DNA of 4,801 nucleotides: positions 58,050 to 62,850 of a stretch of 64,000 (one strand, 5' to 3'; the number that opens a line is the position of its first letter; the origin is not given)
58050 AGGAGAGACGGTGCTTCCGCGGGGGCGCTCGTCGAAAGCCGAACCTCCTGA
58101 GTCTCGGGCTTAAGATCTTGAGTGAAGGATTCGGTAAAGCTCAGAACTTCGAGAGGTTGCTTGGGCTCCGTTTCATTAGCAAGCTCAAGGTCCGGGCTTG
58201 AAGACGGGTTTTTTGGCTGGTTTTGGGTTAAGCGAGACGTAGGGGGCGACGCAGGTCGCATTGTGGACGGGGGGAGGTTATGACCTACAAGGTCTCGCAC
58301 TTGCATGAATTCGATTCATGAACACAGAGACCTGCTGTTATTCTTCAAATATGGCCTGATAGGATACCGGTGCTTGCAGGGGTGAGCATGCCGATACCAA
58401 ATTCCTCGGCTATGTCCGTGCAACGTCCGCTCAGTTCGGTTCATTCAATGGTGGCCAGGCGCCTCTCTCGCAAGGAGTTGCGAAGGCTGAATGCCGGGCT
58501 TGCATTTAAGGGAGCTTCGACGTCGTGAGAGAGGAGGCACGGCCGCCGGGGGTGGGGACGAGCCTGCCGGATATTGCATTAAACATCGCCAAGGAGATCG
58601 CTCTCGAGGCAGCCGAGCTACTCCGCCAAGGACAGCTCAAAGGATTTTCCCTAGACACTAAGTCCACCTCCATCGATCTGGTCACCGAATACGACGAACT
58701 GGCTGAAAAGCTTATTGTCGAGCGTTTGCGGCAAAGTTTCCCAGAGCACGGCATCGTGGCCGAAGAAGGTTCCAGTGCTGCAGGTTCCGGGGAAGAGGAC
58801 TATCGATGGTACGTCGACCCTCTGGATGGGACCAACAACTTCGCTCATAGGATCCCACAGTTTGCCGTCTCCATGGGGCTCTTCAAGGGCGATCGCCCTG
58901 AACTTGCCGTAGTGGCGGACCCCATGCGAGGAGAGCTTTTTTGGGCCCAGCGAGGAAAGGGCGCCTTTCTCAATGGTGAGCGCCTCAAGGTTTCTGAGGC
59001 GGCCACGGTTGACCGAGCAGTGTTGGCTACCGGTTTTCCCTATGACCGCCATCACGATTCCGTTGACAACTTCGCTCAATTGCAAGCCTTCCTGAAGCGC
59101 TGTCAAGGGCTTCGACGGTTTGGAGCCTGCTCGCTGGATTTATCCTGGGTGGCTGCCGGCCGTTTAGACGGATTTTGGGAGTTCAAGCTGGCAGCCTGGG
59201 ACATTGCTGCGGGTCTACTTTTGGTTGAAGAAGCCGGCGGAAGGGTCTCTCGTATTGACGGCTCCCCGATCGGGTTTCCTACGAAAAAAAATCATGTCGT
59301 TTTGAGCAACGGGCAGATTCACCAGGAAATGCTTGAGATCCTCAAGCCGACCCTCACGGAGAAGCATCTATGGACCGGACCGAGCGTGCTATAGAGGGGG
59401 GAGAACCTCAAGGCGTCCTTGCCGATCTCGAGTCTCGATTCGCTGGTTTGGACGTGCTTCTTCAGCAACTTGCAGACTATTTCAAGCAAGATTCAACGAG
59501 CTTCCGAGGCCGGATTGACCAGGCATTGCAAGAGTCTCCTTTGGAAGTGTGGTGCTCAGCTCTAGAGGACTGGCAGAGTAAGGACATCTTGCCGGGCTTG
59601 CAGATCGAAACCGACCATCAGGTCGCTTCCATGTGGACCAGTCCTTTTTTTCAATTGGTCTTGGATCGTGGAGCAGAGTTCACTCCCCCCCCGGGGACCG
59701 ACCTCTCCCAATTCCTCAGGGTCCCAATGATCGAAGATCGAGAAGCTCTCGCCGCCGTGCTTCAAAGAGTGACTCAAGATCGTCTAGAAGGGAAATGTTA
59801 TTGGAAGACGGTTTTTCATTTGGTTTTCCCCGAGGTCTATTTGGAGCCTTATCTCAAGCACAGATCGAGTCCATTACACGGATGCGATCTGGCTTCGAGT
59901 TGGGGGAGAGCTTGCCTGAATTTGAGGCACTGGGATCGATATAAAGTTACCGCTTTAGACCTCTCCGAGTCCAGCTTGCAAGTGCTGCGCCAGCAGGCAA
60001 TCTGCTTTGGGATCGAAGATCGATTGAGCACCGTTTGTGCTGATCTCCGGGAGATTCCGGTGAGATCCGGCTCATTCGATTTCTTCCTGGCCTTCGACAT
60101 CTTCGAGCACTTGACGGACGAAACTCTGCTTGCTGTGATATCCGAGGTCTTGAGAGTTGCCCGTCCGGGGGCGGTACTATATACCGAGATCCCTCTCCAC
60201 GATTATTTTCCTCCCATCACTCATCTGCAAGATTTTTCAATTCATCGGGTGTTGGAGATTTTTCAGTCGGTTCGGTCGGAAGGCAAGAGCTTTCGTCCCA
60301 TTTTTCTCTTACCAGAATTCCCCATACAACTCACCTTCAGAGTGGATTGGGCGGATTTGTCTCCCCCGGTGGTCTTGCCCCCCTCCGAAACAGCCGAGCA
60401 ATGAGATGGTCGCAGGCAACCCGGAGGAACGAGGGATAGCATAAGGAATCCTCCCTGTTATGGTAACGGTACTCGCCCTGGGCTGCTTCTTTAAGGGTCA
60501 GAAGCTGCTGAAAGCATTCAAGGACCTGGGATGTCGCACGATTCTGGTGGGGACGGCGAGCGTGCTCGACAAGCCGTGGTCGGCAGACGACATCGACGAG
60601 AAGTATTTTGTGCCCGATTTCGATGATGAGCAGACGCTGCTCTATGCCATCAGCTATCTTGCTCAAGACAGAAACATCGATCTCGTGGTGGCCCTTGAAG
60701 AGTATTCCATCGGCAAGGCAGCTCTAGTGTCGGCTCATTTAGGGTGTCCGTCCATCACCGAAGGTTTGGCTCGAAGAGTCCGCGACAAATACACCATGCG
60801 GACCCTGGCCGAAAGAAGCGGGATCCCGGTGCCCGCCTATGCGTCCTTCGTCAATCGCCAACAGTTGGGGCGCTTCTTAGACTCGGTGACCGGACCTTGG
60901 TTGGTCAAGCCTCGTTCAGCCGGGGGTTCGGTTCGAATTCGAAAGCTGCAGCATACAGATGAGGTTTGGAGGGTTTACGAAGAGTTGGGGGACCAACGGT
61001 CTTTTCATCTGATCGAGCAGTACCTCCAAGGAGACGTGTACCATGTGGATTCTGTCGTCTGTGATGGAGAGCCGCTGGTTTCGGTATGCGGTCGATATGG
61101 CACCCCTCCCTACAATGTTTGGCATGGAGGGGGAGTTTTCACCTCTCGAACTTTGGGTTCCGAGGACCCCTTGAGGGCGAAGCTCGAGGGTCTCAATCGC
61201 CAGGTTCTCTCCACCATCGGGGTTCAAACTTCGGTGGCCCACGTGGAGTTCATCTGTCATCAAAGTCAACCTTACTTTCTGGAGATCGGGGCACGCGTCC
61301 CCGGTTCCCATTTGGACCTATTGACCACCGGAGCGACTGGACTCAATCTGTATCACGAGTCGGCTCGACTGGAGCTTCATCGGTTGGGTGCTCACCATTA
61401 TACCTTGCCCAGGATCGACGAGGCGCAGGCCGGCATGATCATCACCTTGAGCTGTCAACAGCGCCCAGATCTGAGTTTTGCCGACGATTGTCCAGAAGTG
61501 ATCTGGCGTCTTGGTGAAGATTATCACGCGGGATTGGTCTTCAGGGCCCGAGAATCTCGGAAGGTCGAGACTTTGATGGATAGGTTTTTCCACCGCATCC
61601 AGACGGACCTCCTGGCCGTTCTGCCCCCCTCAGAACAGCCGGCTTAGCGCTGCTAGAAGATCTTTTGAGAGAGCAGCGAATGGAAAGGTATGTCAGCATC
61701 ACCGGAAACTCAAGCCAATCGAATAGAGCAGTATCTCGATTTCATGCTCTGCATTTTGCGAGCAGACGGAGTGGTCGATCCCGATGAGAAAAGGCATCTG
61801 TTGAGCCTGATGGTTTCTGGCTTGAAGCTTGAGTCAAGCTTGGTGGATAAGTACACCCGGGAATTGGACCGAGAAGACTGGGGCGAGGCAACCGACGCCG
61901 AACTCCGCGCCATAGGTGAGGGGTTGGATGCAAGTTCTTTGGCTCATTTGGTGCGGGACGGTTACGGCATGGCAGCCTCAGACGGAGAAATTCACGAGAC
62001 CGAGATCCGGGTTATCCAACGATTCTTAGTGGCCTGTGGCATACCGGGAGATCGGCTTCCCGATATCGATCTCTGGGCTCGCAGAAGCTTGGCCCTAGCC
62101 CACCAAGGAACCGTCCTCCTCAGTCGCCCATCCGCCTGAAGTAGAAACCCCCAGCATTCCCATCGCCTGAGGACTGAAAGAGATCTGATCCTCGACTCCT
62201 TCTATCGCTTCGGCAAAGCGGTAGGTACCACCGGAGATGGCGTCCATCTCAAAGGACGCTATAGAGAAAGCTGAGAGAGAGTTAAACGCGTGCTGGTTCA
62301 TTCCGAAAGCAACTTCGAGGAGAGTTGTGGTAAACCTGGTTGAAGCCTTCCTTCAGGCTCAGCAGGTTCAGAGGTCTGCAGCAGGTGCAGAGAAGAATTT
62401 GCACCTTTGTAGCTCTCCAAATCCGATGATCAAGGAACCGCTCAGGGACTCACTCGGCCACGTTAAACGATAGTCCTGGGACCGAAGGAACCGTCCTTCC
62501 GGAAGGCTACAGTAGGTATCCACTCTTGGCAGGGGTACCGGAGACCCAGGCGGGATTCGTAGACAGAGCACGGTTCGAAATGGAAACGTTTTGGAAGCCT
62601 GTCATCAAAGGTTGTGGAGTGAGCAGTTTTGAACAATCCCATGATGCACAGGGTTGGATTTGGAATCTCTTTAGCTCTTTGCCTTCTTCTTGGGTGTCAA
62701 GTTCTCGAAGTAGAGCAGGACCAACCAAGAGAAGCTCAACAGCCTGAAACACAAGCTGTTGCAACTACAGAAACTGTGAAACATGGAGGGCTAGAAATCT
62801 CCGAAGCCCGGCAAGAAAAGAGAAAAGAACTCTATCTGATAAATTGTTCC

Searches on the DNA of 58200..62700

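Call 59: search_rna_families(source=window, start=58200, end=62700, threshold=evalue, max_evalue=1)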
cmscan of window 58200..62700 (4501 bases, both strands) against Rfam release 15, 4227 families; matches with E-value up to 1: 0.
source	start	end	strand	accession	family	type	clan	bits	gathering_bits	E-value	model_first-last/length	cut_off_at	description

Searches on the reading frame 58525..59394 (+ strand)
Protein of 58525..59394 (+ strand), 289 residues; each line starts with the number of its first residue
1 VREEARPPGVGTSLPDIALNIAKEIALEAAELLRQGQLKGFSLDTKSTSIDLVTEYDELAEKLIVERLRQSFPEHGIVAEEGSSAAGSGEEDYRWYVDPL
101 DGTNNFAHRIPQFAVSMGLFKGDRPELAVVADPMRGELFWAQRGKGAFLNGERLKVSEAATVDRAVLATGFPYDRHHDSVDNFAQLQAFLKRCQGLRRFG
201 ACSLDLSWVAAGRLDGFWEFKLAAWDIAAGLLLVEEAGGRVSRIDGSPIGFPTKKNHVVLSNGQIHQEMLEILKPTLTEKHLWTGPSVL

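Call 3: search_protein_families(library=pfam, proteins=[window:58525-59394:+], max_evalue=0.01)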
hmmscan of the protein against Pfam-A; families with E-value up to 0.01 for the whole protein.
window:58525-59394:+ (289 aa): 1 family
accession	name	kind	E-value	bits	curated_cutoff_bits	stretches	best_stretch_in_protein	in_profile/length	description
PF00459.30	Inositol_P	-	5.9e-71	239.6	27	1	19-271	6-264/271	Inositol monophosphatase family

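Call 4: search_protein_families(library=ncbifam, proteins=[window:58525-59394:+], max_evalue=0.01)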
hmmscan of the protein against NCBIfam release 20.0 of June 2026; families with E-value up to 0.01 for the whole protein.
window:58525-59394:+ (289 aa): 8 families
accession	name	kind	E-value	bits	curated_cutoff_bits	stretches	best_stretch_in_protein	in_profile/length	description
NF008027.1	PRK10757.1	equivalog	1.3e-60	204.6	332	1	43-279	29-263/267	inositol-1-monophosphatase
TIGR02067.1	his_9_HisN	equivalog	6.3e-48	163.4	275.15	1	20-274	3-252/252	histidinol-phosphatase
NF009321.0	PRK12676.1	equivalog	1.6e-47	161.8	264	1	16-274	9-263/264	bifunctional fructose-bisphosphatase/inositol-phosphate phosphatase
TIGR01331.1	bisphos_cysQ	equivalog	8.3e-33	114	228.8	1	21-263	4-244/250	3'(2'),5'-bisphosphate nucleotidase CysQ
NF010678.0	PRK14076.1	equivalog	3.6e-23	82.3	493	1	56-276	45-286/570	bifunctional NADP phosphatase/NAD kinase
NF008182.0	PRK10931.1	equivalog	6.5e-14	51.6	379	1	52-255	36-234/246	3'(2'),5'-bisphosphate nucleotidase CysQ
TIGR01330.1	bisphos_HAL2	equivalog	3.8e-11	42.4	267.05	2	89-133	131-174/359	3'(2'),5'-bisphosphate nucleotidase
NF006786.0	PRK09293.3-3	subfamily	0.004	16.4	428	1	22-107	12-97/286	class 1 fructose-bisphosphatase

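Call 13: list_cluster_members(proteins=[window:58525-59394:+, window:59370-60404:+, window:60460-61647:+, window:61690-62139:+, window:62629-63105:+, window:56303-58306:-, window:53986-55413:-, window:51089-53920:+])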
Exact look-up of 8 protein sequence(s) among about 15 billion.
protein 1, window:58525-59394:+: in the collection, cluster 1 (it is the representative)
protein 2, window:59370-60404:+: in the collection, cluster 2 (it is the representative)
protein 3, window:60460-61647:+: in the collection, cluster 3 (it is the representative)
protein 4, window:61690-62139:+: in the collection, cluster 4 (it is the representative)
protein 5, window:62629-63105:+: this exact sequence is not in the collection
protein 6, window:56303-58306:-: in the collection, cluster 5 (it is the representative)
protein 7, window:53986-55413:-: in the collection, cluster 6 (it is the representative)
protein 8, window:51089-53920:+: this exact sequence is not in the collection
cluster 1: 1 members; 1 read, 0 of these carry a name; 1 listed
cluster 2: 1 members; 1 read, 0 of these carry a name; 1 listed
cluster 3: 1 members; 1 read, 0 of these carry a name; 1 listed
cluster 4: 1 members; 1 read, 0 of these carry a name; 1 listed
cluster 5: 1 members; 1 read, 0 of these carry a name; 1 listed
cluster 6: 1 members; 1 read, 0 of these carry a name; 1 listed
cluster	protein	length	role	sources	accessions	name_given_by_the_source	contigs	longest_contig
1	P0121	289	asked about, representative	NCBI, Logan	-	-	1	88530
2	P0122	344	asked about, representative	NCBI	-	-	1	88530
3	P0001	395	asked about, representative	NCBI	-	-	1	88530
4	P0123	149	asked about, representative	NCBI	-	-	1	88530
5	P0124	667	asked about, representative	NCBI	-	-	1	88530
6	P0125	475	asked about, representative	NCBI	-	-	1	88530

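Call 31: search_solved_structures(query=window:58525-59394:+, max_evalue=1e-20)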
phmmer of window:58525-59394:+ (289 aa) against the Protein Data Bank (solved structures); distinct sequences matched with E-value up to 1e-20: 29.
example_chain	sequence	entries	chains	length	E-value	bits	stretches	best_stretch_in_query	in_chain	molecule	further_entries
8wdq_A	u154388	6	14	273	1.5e-64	221.4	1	18-277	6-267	Nus factor SuhB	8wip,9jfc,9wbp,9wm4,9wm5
9j90_B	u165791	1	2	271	1.7e-64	221.1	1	19-277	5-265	Nus factor SuhB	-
5zhh_A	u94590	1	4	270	5e-59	203.2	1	18-272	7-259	Inositol-1-monophosphatase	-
6ib7_A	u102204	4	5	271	4e-56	193.7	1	19-277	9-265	Inositol-1-monophosphatase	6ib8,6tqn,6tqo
6tqn_T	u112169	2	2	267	4.9e-56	193.4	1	19-274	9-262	Inositol monophosphatase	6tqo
2qfl_A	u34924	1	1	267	3.2e-55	190.7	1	19-277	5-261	Inositol-1-monophosphatase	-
9vep_A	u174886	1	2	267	6e-55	189.8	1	19-276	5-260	Inositol-1-monophosphatase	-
3luz_A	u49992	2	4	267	4.4e-49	170.6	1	13-270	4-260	Extragenic suppressor protein suhB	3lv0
2pcr_A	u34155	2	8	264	1.3e-45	159.2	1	19-275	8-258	Inositol-1-monophosphatase | Fructose-1,6-bisphosphatase/inositol-1-monophosphatase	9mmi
2p3n_A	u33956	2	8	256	3.5e-45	157.8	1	43-276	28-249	Inositol-1-monophosphatase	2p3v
2fvz_A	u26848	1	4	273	4.4e-41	144.3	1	21-251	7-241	Inositol monophosphatase 2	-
2czh_A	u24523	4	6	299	5e-41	144.1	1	21-251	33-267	Inositol monophosphatase 2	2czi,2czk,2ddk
7vce_A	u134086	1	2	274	1.1e-39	139.8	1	21-269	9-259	Inositol monophosphatase 1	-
1awb_A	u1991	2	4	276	1.1e-39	139.8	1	21-269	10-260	MYO-INOSITOL MONOPHOSPHATASE | INOSITOL MONOPHOSPHATASE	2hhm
1ima_A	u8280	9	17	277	1.1e-39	139.8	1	21-269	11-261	INOSITOL MONOPHOSPHATASE | INOSITOL MONOPHOSPHATASE 1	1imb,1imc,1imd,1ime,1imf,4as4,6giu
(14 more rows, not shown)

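Call 54: search_protein_families(library=padloc, proteins=[window:58525-59394:+], max_evalue=0.01)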
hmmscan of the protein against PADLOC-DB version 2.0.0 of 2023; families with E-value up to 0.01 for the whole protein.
window:58525-59394:+ (289 aa): 0 families

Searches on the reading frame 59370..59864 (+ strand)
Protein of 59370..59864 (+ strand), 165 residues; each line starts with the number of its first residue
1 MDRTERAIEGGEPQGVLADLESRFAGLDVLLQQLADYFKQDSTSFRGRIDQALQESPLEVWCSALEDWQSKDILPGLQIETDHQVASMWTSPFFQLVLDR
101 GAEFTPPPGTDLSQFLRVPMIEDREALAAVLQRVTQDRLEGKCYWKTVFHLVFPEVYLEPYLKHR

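Call 65: search_protein_representatives(protein=window:59370-59864:+)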
Query: 165 residues. Proteins with E-value up to 0.001 (for the whole library): 21; up to 1e-10: 7; up to 1e-30: 1. The best 21 are listed.
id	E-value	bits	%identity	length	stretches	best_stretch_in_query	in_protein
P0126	5.8e-31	124.1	42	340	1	9-165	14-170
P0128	1.8e-22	96.4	37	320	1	20-163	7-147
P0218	2.9e-20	89.3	38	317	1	19-162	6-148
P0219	2.6e-17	79.7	38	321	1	17-162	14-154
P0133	1.4e-12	64.3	33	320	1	16-164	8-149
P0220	1.8e-12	63.9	39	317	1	16-162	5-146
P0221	3.3e-12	63.1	42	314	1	57-162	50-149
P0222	5.5e-10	55.8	35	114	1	16-117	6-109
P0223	6.4e-10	55.6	34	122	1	16-116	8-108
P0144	1.7e-08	51.0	33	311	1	17-163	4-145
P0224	2.4e-08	50.5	32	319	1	19-163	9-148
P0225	2.8e-08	50.3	31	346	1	19-163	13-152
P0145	3.6e-08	49.9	32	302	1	16-162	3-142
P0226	1.7e-06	44.5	25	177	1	17-163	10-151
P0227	1.5e-05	41.4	31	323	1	46-162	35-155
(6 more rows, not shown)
